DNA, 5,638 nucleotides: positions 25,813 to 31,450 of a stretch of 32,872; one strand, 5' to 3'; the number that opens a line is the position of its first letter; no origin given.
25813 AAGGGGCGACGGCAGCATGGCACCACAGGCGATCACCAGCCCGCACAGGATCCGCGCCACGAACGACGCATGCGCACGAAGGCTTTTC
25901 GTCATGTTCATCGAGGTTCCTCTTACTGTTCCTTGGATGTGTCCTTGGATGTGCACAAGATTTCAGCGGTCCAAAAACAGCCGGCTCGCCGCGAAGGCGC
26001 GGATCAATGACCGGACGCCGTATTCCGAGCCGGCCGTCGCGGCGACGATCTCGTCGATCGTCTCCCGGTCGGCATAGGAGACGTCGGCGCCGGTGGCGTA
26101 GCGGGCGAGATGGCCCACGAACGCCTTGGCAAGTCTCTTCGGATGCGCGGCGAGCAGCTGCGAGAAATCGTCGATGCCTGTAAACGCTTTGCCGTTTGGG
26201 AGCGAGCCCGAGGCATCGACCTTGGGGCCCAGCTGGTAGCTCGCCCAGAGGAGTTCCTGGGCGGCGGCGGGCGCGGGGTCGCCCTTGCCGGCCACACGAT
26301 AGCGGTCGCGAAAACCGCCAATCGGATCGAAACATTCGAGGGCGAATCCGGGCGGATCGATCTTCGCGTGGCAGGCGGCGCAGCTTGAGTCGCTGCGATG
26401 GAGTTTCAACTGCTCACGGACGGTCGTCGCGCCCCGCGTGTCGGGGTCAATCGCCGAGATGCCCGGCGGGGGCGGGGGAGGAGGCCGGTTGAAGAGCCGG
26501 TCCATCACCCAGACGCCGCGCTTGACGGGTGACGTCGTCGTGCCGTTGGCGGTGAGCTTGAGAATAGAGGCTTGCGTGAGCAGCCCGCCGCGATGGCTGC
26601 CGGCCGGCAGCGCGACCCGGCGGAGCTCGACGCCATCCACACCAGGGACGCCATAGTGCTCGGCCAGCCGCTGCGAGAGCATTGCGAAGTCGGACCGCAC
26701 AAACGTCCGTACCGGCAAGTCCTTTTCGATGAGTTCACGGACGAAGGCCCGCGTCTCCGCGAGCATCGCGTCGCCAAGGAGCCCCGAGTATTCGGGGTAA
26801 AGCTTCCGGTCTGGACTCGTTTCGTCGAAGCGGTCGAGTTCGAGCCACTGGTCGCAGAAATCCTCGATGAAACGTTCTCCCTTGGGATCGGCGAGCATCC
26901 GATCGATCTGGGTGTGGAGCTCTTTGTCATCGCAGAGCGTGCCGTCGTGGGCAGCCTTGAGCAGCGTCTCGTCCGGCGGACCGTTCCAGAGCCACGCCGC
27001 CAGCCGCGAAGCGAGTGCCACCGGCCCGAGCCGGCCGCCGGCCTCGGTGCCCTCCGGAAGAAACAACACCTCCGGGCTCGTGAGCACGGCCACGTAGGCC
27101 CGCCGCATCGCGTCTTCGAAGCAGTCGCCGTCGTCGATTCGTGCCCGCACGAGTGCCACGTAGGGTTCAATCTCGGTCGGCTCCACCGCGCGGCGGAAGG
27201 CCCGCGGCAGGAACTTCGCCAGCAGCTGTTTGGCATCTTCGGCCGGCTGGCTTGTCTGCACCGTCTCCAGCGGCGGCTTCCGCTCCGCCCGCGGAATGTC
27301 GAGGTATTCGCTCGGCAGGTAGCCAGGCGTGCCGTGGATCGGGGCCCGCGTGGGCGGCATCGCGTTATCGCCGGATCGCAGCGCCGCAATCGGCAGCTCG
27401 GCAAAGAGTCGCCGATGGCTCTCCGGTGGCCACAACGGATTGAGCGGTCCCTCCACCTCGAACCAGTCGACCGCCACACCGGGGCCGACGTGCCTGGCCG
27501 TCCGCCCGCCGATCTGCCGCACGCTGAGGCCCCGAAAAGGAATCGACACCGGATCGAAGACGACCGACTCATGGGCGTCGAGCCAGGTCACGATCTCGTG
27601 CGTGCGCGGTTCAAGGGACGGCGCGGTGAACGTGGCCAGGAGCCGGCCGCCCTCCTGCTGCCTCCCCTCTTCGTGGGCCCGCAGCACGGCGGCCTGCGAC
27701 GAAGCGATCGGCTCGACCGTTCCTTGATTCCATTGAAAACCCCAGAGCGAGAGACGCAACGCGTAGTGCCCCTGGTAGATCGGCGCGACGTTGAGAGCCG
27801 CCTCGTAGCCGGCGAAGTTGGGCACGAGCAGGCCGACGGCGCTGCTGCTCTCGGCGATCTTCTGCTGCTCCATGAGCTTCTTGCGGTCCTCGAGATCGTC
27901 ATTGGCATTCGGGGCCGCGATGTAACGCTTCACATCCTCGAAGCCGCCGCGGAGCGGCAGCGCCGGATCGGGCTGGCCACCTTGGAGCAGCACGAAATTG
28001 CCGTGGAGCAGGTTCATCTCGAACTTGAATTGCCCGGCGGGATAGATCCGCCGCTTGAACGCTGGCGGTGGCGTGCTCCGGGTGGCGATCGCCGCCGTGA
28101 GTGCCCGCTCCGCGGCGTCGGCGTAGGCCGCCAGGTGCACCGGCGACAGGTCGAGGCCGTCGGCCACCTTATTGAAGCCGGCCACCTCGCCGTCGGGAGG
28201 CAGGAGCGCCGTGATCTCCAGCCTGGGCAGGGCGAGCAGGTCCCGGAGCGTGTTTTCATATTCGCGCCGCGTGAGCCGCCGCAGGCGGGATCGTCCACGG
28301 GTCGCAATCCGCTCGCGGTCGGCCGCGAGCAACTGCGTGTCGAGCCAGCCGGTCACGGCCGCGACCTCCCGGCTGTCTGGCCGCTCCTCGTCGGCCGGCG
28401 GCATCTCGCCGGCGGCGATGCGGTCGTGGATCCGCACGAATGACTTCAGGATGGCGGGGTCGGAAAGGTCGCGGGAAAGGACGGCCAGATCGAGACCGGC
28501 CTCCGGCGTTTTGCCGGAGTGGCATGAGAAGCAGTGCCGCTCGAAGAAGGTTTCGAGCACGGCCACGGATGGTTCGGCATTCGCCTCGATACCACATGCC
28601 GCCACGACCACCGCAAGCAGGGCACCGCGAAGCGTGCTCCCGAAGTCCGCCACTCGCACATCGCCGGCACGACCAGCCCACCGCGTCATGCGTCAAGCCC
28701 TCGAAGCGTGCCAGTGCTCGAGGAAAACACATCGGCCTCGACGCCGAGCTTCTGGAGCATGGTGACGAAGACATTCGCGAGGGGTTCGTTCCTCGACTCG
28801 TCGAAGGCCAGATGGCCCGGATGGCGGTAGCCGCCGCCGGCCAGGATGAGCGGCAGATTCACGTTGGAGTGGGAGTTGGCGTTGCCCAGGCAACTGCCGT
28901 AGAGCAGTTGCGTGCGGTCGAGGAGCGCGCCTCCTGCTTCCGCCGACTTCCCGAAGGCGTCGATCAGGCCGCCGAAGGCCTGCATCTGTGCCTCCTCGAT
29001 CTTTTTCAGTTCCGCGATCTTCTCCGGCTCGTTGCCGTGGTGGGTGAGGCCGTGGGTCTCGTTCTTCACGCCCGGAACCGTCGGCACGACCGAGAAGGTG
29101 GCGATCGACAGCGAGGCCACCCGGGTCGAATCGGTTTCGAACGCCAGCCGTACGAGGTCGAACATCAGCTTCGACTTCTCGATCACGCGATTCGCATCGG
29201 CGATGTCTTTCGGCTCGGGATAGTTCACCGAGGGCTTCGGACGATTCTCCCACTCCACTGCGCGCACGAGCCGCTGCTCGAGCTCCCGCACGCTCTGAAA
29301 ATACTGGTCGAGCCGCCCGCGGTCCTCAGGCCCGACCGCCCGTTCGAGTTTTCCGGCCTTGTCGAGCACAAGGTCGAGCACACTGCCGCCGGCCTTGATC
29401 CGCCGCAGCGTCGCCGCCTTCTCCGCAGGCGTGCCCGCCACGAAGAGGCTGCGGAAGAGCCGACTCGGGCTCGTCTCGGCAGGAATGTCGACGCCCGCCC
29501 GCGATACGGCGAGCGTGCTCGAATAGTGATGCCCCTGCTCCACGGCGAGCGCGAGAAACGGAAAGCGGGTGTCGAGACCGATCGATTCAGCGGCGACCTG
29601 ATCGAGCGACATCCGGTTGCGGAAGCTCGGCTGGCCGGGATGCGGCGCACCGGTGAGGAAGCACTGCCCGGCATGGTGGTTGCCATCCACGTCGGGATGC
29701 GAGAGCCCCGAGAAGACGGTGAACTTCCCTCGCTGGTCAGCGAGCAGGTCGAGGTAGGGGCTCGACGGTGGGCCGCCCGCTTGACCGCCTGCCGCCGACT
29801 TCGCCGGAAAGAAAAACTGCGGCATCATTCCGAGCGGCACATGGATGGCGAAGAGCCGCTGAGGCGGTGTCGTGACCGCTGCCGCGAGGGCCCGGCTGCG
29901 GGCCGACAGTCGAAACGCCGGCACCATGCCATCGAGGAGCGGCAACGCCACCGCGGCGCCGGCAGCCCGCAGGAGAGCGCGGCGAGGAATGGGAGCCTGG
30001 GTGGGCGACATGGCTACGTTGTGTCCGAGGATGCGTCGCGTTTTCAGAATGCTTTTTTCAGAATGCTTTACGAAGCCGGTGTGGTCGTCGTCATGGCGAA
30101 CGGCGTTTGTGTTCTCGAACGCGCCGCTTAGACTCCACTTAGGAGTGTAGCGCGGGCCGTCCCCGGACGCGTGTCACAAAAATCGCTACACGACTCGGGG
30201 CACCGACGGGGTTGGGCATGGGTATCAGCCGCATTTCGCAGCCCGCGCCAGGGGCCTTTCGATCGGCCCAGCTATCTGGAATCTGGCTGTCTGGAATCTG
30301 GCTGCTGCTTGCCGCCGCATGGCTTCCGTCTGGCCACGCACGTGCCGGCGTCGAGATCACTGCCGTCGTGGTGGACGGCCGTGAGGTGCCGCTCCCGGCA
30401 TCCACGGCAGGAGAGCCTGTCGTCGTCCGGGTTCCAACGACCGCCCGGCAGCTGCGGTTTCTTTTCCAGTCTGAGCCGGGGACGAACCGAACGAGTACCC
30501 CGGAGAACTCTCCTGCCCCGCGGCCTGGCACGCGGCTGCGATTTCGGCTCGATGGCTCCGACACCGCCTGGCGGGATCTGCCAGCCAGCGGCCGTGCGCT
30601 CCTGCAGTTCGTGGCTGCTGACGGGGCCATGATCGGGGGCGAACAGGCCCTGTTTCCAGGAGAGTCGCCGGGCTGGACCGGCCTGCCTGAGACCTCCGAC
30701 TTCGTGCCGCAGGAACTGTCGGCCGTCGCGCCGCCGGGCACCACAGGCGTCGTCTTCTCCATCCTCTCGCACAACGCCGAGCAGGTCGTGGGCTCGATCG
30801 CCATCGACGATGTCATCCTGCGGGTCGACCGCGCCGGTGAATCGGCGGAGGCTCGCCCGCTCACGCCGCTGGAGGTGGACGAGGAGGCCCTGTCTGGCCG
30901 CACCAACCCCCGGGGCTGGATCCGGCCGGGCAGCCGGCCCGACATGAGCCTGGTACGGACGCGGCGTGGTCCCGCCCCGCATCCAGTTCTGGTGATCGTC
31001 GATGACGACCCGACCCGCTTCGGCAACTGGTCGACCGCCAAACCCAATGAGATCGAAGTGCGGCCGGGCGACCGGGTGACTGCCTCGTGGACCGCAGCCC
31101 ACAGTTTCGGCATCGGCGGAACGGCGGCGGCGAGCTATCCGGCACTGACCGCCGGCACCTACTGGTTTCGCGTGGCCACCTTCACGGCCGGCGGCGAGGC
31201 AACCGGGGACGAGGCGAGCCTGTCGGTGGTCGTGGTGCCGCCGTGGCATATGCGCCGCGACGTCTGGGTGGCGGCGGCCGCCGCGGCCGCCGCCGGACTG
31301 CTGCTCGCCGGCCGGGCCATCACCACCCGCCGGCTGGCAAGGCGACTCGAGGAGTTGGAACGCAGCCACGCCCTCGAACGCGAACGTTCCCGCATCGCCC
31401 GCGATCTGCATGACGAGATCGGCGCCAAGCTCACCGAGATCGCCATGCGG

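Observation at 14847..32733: Two paralogous HK-RR pairs in inverted orientation bracket a ~12.7-kb sulfatase island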

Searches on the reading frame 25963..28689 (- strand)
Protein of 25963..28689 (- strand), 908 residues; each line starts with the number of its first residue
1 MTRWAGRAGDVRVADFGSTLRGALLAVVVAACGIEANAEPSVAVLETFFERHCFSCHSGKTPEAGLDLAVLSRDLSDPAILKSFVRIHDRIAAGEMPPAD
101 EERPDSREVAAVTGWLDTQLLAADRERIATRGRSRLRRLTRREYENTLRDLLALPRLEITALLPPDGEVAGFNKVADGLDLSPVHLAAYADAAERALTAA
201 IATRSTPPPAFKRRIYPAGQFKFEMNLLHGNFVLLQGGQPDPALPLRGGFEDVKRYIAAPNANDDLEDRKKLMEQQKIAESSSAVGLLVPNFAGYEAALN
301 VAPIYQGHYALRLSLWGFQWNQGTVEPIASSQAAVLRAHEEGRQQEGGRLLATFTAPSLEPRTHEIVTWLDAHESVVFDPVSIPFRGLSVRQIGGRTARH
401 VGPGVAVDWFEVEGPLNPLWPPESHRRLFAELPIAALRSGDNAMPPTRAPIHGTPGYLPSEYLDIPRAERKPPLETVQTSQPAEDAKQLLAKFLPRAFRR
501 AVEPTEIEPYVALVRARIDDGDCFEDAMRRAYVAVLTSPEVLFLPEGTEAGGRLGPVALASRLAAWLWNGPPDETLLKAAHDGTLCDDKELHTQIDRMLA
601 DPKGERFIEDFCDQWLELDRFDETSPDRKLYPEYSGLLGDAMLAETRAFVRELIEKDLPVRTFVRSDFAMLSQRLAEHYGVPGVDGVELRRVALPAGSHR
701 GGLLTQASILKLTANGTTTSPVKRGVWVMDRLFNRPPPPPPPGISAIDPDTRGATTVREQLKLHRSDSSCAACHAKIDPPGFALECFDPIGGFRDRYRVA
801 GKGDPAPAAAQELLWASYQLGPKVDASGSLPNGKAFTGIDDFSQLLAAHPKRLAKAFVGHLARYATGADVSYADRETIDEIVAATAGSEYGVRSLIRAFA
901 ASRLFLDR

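Call 8: search_protein_families(library=pfam, proteins=[window:25963-28689:-], max_evalue=0.001)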
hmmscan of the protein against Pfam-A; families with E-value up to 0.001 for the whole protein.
window:25963-28689:- (908 aa): 7 families
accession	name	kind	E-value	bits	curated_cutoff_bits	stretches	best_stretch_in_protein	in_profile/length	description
PF07631.16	PSD4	-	3.6e-38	131.4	23.3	1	555-681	2-128/128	Protein of unknown function (DUF1592)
PF07627.16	PSCyt3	-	2.4e-33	114.8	27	1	700-796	1-97/98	Protein of unknown function (DUF1588)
PF07626.16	PSD3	-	3.6e-21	75.9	23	1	137-202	1-65/65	Protein of unknown function (DUF1587)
PF07624.16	PSD2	-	5.9e-18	64.8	25.8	1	832-905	1-74/74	Protein of unknown function (DUF1585)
PF07637.16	PSD5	-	3.4e-16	59.8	34.2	1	486-546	2-62/62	Protein of unknown function (DUF1595)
PF13442.11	Cytochrome_CBB3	-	1.9e-06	28.5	27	0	45-116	6-68/68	Cytochrome C oxidase, cbb3-type, subunit III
PF07635.16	PSCyt1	-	3.6e-06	27.9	22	1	53-100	1-59/59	Planctomycete cytochrome C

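Call 49: search_protein_families(library=ncbifam, proteins=[window:25963-28689:-], max_evalue=0.00001)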
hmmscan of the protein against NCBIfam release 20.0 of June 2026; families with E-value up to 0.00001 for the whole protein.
window:25963-28689:- (908 aa): 0 families

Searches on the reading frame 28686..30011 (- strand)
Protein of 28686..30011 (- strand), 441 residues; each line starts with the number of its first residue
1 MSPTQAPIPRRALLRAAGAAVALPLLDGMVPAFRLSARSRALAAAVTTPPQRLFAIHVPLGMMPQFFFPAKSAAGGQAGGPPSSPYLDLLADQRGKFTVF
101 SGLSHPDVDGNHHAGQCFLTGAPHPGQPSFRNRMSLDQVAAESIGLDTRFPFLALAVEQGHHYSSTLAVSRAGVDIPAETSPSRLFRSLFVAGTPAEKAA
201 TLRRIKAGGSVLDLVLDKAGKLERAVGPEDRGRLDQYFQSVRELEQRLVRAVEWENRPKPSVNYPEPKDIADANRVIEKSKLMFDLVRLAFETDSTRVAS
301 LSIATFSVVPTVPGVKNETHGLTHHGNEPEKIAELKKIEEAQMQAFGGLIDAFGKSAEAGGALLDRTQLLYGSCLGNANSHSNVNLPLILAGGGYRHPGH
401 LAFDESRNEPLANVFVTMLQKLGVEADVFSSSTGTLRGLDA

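Call 8: search_protein_families(library=pfam, proteins=[window:28686-30011:-], max_evalue=0.001)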
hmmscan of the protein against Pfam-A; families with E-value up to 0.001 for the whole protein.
window:28686-30011:- (441 aa): 1 family
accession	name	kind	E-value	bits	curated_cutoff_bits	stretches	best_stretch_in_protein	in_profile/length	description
PF07586.16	HXXSHH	-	1.2e-74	252.1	30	1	52-346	1-306/307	Protein of unknown function (DUF1552)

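Call 49: search_protein_families(library=ncbifam, proteins=[window:28686-30011:-], max_evalue=0.00001)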
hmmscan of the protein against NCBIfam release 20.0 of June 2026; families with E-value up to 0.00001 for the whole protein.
window:28686-30011:- (441 aa): 0 families

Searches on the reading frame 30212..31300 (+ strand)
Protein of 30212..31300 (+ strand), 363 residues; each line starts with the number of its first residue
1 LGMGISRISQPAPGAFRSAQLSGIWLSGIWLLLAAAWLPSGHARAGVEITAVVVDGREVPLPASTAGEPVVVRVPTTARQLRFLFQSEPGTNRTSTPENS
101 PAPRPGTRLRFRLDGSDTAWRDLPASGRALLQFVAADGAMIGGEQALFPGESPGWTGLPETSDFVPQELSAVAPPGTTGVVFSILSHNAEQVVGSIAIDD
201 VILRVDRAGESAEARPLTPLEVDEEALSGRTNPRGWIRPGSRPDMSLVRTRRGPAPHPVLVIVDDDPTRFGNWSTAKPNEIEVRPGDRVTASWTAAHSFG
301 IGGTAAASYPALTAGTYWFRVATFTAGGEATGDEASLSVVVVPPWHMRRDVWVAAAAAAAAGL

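Call 22: search_protein_families(library=pfam, proteins=[window:30212-31300:+], max_evalue=10)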
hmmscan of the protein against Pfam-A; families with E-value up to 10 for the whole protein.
window:30212-31300:+ (363 aa): 4 families
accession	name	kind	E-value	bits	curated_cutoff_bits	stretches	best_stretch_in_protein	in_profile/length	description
PF17547.7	DUF5462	-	0.0049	16.7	25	1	42-81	89-129/157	Family of unknown function (DUF5462)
PF07495.19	Y_Y_Y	-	0.0082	16.5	26.6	1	293-341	21-64/65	Y_Y_Y domain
PF02863.23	Arg_repressor_C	-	0.059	13.6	25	1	174-213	20-60/68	Arginine repressor, C-terminal domain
PF08402.16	TOBE_2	-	0.1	13.2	21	1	277-297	48-72/76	TOBE domain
